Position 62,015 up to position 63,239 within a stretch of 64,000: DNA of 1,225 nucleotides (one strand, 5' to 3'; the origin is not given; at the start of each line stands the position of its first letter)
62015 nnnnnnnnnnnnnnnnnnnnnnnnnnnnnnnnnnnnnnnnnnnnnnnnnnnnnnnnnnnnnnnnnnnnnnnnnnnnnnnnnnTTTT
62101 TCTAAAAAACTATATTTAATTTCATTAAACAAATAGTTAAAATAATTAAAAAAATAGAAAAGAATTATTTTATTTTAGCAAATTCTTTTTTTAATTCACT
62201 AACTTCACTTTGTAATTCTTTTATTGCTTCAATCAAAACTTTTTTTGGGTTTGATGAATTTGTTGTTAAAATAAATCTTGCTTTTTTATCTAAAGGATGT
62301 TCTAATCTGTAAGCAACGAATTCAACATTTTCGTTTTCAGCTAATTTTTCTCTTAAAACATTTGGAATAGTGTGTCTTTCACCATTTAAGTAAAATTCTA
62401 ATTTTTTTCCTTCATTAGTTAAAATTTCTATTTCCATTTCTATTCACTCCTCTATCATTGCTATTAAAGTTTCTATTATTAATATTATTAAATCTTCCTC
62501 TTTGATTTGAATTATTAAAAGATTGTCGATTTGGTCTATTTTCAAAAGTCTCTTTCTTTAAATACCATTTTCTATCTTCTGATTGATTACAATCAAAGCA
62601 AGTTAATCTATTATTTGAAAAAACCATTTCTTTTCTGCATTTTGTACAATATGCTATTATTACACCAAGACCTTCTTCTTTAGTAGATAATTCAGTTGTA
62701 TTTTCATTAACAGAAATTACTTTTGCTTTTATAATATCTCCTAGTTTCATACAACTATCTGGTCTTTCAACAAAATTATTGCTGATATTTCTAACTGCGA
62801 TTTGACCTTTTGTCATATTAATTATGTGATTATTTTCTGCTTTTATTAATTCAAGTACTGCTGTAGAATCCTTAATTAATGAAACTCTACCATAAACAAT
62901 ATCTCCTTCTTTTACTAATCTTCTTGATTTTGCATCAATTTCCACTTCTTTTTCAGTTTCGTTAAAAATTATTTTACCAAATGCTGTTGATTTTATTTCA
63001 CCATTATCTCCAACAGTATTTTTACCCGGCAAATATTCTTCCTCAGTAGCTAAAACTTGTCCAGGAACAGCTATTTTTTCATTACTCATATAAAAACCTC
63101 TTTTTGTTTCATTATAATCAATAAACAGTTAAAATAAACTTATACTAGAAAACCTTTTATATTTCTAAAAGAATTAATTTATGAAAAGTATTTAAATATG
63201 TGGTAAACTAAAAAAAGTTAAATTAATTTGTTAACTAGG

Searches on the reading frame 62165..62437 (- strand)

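Call 23: search_protein_families(library=pfam, proteins=[window:62165-62437:-], max_evalue=0.01)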
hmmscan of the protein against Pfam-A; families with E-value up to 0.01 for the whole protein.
window:62165-62437:- (90 aa): 4 families
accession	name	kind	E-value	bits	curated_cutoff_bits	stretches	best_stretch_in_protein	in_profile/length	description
PF13656.11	RNA_pol_L_2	-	5.4e-20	71.3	27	1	13-85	2-75/75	RNA polymerase Rpb3/Rpb11 dimerisation domain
PF01193.29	RNA_pol_L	-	5e-07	29.8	24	1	14-77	1-72/74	RNA polymerase Rpb3/Rpb11 dimerisation domain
PF16740.10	SKA2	-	0.0018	18.5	30.1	1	45-89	21-64/110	Spindle and kinetochore-associated protein 2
PF06657.18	Cep57_MT_bd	-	0.0084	17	31.3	0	60-88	5-33/77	Centrosome microtubule-binding domain of Cep57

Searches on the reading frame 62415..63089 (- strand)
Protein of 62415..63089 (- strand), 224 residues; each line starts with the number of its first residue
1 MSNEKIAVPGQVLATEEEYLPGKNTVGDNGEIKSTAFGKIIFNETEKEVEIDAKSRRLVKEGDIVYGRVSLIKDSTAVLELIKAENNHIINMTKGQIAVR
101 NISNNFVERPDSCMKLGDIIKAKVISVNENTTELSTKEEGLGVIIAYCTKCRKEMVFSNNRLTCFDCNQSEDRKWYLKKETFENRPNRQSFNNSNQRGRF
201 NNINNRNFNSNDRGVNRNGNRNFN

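Call 23: search_protein_families(library=pfam, proteins=[window:62415-63089:-], max_evalue=0.01)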
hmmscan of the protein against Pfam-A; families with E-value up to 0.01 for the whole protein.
window:62415-63089:- (224 aa): 3 families
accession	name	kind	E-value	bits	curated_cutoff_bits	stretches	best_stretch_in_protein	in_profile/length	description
PF14382.12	ECR1_N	-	1.4e-08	34.8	27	1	6-40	1-35/38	Exosome complex exonuclease RRP4 N-terminal region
PF10447.15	EXOSC1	-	0.0003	21.9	21.2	0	60-91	3-31/112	Exosome component EXOSC1/CSL4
PF00575.29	S1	-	0.001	19.8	22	1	60-134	3-69/74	S1 RNA binding domain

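Call 26: find_homologous_proteins(query=window:62415-63089:-)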
Query window:62415-63089:- (224 aa): 9 proteins with E <= 0.001 among 217 candidates.
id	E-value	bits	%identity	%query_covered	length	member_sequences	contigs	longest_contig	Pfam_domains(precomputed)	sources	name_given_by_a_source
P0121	9.3e-137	471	96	100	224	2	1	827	PF14382.13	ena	-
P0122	1.9e-76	274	55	100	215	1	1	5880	PF14382.13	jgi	jgi:exosome complex component CSL4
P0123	4.1e-55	204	45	100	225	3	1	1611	PF14382.13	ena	-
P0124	1.2e-52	196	45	100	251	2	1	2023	PF14382.13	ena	-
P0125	1.5e-48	183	45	94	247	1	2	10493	PF14382.13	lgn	-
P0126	1.7e-48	183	44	99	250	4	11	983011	PF14382.13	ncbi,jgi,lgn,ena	ncbi:MAG: exosome complex RNA-binding protein Csl4 [Candidatus Iainarchaeum sp.]|jgi:exosome complex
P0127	4.9e-46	175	45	81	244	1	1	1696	-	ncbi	-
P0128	1.8e-45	173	44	77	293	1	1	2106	PF14382.13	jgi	jgi:exosome complex component CSL4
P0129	3.3e-15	74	32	76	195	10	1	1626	PF14382.13,PF22625.3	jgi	-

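Call 51: find_related_loci(query=A2, collection=metagenome_contigs, flank=1500)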
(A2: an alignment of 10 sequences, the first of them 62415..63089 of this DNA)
Query A2 (224 aa) in metagenome_contigs; peptide patterns used: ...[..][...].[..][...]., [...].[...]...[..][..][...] (x = any residue, [..] = any of these).
199 stretches matched a pattern; 28 encode a relative of the query (tblastn E <= 1e-3); 28 distinct loci.
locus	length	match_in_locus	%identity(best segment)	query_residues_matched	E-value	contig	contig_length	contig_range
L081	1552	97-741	45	1-224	1e-61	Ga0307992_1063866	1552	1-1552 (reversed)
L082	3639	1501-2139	42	1-213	1e-53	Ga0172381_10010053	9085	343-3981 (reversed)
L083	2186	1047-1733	42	4-224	4e-54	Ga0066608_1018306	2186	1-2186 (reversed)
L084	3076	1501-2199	42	4-224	4e-53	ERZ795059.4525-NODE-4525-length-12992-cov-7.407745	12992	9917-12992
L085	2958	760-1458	42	4-224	4e-53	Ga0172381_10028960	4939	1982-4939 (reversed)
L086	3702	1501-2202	41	1-224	3e-52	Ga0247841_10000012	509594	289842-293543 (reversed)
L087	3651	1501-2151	42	1-219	7e-52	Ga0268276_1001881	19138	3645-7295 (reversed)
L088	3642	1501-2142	42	4-224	3e-51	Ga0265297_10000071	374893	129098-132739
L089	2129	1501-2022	47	4-176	7e-51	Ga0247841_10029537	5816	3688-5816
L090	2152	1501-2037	46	1-178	8e-51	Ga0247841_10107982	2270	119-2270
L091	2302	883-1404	46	4-176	7e-51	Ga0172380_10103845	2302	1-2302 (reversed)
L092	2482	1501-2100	41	3-202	5e-50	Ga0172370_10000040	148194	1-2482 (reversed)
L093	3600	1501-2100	41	3-202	5e-50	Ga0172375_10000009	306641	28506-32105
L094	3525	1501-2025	43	3-176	1e-49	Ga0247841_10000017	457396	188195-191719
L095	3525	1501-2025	45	3-176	1e-49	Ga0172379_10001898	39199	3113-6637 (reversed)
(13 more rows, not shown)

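Call 56: find_encoding_contigs(protein=P0126, flank=500, max_places=10)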
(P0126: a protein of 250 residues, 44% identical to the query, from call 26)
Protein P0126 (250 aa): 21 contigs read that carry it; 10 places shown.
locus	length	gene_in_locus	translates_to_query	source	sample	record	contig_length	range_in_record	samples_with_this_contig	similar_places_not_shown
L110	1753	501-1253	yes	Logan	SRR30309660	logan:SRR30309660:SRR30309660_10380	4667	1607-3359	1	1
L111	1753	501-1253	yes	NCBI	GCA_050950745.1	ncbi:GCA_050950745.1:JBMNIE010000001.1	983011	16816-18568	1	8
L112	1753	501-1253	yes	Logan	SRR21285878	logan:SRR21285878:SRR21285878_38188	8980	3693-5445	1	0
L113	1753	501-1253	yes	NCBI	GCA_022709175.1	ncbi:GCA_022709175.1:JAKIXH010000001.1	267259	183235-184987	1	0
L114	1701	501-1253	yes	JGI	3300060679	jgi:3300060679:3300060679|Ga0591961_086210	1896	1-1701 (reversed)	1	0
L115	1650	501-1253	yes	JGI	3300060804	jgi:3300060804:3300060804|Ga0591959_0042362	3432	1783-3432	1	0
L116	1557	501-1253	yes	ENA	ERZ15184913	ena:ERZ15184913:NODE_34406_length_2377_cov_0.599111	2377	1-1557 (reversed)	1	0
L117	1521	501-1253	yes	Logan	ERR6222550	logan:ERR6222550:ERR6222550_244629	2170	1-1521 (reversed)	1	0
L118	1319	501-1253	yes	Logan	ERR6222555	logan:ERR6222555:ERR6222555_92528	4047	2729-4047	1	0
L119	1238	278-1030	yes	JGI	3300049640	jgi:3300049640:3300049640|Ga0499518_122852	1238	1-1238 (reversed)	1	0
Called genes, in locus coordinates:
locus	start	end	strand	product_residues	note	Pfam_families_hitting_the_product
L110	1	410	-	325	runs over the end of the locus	-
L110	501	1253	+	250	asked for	PF14382:ECR1_N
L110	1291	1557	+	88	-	PF01193:RNA_pol_L (weak), PF13656:RNA_pol_L_2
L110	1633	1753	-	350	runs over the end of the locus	PF01145:Band_7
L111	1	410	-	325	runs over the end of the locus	-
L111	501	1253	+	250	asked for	PF14382:ECR1_N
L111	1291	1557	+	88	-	PF01193:RNA_pol_L (weak), PF13656:RNA_pol_L_2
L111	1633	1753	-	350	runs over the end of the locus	PF01145:Band_7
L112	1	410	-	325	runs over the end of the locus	-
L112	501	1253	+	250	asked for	PF14382:ECR1_N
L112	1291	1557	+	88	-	PF01193:RNA_pol_L (weak), PF13656:RNA_pol_L_2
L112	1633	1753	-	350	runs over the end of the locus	PF01145:Band_7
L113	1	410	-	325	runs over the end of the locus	-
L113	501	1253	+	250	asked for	PF14382:ECR1_N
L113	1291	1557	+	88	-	PF01193:RNA_pol_L (weak), PF13656:RNA_pol_L_2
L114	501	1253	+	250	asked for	PF14382:ECR1_N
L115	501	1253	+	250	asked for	PF14382:ECR1_N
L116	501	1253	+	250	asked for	PF14382:ECR1_N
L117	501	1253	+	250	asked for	PF14382:ECR1_N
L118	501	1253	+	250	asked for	PF14382:ECR1_N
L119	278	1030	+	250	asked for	PF14382:ECR1_N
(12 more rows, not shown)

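Call 61: search_protein_families(library=ncbifam, proteins=[window:62415-63089:-], max_evalue=0.01)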
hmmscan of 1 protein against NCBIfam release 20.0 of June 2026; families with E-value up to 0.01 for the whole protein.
window:62415-63089:- (224 aa): 15 families
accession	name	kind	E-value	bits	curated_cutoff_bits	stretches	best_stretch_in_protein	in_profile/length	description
NF034126.3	PRK09521.1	equivalog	3.1e-46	157.4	90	1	6-174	2-173/180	exosome complex RNA-binding protein Csl4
NF003181.1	PRK04163.1-1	equivalog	3e-08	33.1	200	1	4-144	2-138/221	exosome complex RNA-binding protein Rrp4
NF005973.0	PRK08059.1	equivalog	2e-06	27.9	148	1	59-135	5-73/123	S1 domain-containing post-transcriptional regulator GSP13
NF004952.0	PRK06299.1-2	equivalog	8.3e-05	21.1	524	1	58-134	215-282/580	30S ribosomal protein S1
NF040579.1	S1_dom_CvfD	subfamily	0.00012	22.3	117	1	60-137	2-73/113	CvfD/Ygs/GSP13 family RNA-binding post-transcriptional regulator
NF005208.0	PRK06676.1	equivalog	0.00016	20.8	368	1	52-137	9-89/391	30S ribosomal protein S1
NF000907.0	PRK00087.1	equivalog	0.00019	19.7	624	1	54-135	471-543/671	bifunctional 4-hydroxy-3-methylbut-2-enyl diphosphate reductase/30S ribosomal protein S1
TIGR03591.1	polynuc_phos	equivalog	0.00088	17.8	525.05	1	23-138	583-688/689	polyribonucleotide nucleotidyltransferase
NF006363.0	PRK08582.1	equivalog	0.0013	18.9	171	1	62-131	6-67/140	S1 domain-containing RNA-binding protein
NF040578.1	S1_dom_Ygs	exception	0.0014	18.7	175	1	91-139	29-78/122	S1 domain-containing post-transcriptional regulator Ygs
NF003063.0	PRK03987.1-2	equivalog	0.0018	17.6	430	1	58-133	5-74/262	translation initiation factor IF-2 subunit alpha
NF008805.1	PRK11824.1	equivalog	0.0026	16.2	471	1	25-138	579-682/683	polyribonucleotide nucleotidyltransferase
NF010379.0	PRK13806.1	equivalog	0.0043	15.7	648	1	57-133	198-266/491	30S ribosomal protein S1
NF004954.0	PRK06299.1-4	equivalog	0.0049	15.1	727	1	60-134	449-517/560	30S ribosomal protein S1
NF004955.0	PRK06299.1-5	equivalog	0.0094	14.2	878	0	59-135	196-263/566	30S ribosomal protein S1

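Call 71: predict_structure(alignment_id=A2)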
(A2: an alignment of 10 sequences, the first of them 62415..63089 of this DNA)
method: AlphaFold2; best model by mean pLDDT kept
length: 224 residues; sequences in the alignment: 10
mean_pLDDT: 76.8   pTM: 0.56
mean pLDDT of the five models: 76.8, 72.1, 68.3, 60.2, 56.6
residues with pLDDT >= 90: 94; 70-90: 74; 50-70: 7; < 50: 49
segments of 3 or more residues with pLDDT < 50: 178-224
pLDDT, mean of each block of 10 residues (from residue 1): 69 90 87 86 90 74 94 94 82 90 89 94 91 92 94 88 92 71 34 34 34 35 38
secondary structure, 60 per line:
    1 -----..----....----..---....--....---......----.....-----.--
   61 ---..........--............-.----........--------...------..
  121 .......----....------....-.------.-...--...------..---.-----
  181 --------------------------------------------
elements in order: E12-15 E25-28 E31-34 E38-43 E48-52 E64-73 E76-84 E94-98 E119-127 E132-135 E142-145 E156-158 E161-163

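Call 74: find_encoding_contigs(protein=P0121, flank=1000, max_places=5)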
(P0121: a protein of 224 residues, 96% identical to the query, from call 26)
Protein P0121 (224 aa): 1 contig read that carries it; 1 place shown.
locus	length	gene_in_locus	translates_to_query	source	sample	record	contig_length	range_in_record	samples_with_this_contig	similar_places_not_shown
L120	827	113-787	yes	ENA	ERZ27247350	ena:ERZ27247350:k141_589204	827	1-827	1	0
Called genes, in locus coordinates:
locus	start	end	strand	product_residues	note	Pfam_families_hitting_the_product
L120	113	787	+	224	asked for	PF14382:ECR1_N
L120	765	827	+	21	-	?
